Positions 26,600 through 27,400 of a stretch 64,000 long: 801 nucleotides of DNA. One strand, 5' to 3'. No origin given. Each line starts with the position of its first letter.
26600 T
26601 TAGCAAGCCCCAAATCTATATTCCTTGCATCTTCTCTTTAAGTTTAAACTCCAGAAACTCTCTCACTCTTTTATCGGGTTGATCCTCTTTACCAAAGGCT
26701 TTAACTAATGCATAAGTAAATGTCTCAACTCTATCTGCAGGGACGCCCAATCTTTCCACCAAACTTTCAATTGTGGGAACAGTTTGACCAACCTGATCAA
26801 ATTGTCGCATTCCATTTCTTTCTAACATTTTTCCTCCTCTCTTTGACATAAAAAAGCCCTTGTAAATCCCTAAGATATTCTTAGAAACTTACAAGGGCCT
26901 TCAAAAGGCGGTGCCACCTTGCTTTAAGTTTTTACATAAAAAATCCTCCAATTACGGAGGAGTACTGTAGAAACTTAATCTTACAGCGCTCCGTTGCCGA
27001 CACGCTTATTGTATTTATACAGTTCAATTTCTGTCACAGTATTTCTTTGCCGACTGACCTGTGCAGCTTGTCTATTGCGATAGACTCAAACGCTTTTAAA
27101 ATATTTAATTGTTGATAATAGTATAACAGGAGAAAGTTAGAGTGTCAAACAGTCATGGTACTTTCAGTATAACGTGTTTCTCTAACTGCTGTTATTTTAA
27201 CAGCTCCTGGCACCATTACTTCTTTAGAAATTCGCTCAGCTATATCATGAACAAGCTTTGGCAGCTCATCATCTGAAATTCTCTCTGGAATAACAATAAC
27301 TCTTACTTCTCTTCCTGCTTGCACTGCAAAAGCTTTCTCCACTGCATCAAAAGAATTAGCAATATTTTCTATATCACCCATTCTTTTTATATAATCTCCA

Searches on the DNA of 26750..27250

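Call 5: search_rna_families(source=window, start=26750, end=27250, threshold=evalue, max_evalue=10, show_alignments=5)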
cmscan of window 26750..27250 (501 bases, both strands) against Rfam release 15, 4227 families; matches with E-value up to 10: 8.
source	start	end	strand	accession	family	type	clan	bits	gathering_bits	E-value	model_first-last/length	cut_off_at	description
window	26890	27117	-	RF00230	T-box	Cis-reg; leader;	-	24.7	93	0.0015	1-219/219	no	T-box leader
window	26846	26908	-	RF03664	MIR6288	Gene; miRNA;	-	23.9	74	0.023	1-92/92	no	MIR6288 microRNA precursor family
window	26851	26904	-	RF04157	MIR9486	Gene; miRNA;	-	17.3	100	0.99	1-119/119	no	MIR9486 microRNA precursor family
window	26846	26905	+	RF00841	mir-384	Gene; miRNA;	-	16.1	72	7.9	1-88/88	no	mir-384 microRNA precursor family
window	26856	26898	+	RF00207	K10_TLS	Cis-reg;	-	15.8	43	3.1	1-48/48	no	K10 transport/localisation element (TLS)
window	26846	26909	-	RF03670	MIR3932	Gene; miRNA;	-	15.4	150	5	1-123/123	no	MIR3932 microRNA precursor family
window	26769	26905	-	RF01653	ceN80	Gene; snRNA; snoRNA; HACA-box;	-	14.5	80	3.2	1-131/131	no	Caenorhabditis snoRNA ceN80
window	26843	26912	-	RF04095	MIR9746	Gene; miRNA;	-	14.5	79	8.7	1-110/110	no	MIR9746 microRNA precursor family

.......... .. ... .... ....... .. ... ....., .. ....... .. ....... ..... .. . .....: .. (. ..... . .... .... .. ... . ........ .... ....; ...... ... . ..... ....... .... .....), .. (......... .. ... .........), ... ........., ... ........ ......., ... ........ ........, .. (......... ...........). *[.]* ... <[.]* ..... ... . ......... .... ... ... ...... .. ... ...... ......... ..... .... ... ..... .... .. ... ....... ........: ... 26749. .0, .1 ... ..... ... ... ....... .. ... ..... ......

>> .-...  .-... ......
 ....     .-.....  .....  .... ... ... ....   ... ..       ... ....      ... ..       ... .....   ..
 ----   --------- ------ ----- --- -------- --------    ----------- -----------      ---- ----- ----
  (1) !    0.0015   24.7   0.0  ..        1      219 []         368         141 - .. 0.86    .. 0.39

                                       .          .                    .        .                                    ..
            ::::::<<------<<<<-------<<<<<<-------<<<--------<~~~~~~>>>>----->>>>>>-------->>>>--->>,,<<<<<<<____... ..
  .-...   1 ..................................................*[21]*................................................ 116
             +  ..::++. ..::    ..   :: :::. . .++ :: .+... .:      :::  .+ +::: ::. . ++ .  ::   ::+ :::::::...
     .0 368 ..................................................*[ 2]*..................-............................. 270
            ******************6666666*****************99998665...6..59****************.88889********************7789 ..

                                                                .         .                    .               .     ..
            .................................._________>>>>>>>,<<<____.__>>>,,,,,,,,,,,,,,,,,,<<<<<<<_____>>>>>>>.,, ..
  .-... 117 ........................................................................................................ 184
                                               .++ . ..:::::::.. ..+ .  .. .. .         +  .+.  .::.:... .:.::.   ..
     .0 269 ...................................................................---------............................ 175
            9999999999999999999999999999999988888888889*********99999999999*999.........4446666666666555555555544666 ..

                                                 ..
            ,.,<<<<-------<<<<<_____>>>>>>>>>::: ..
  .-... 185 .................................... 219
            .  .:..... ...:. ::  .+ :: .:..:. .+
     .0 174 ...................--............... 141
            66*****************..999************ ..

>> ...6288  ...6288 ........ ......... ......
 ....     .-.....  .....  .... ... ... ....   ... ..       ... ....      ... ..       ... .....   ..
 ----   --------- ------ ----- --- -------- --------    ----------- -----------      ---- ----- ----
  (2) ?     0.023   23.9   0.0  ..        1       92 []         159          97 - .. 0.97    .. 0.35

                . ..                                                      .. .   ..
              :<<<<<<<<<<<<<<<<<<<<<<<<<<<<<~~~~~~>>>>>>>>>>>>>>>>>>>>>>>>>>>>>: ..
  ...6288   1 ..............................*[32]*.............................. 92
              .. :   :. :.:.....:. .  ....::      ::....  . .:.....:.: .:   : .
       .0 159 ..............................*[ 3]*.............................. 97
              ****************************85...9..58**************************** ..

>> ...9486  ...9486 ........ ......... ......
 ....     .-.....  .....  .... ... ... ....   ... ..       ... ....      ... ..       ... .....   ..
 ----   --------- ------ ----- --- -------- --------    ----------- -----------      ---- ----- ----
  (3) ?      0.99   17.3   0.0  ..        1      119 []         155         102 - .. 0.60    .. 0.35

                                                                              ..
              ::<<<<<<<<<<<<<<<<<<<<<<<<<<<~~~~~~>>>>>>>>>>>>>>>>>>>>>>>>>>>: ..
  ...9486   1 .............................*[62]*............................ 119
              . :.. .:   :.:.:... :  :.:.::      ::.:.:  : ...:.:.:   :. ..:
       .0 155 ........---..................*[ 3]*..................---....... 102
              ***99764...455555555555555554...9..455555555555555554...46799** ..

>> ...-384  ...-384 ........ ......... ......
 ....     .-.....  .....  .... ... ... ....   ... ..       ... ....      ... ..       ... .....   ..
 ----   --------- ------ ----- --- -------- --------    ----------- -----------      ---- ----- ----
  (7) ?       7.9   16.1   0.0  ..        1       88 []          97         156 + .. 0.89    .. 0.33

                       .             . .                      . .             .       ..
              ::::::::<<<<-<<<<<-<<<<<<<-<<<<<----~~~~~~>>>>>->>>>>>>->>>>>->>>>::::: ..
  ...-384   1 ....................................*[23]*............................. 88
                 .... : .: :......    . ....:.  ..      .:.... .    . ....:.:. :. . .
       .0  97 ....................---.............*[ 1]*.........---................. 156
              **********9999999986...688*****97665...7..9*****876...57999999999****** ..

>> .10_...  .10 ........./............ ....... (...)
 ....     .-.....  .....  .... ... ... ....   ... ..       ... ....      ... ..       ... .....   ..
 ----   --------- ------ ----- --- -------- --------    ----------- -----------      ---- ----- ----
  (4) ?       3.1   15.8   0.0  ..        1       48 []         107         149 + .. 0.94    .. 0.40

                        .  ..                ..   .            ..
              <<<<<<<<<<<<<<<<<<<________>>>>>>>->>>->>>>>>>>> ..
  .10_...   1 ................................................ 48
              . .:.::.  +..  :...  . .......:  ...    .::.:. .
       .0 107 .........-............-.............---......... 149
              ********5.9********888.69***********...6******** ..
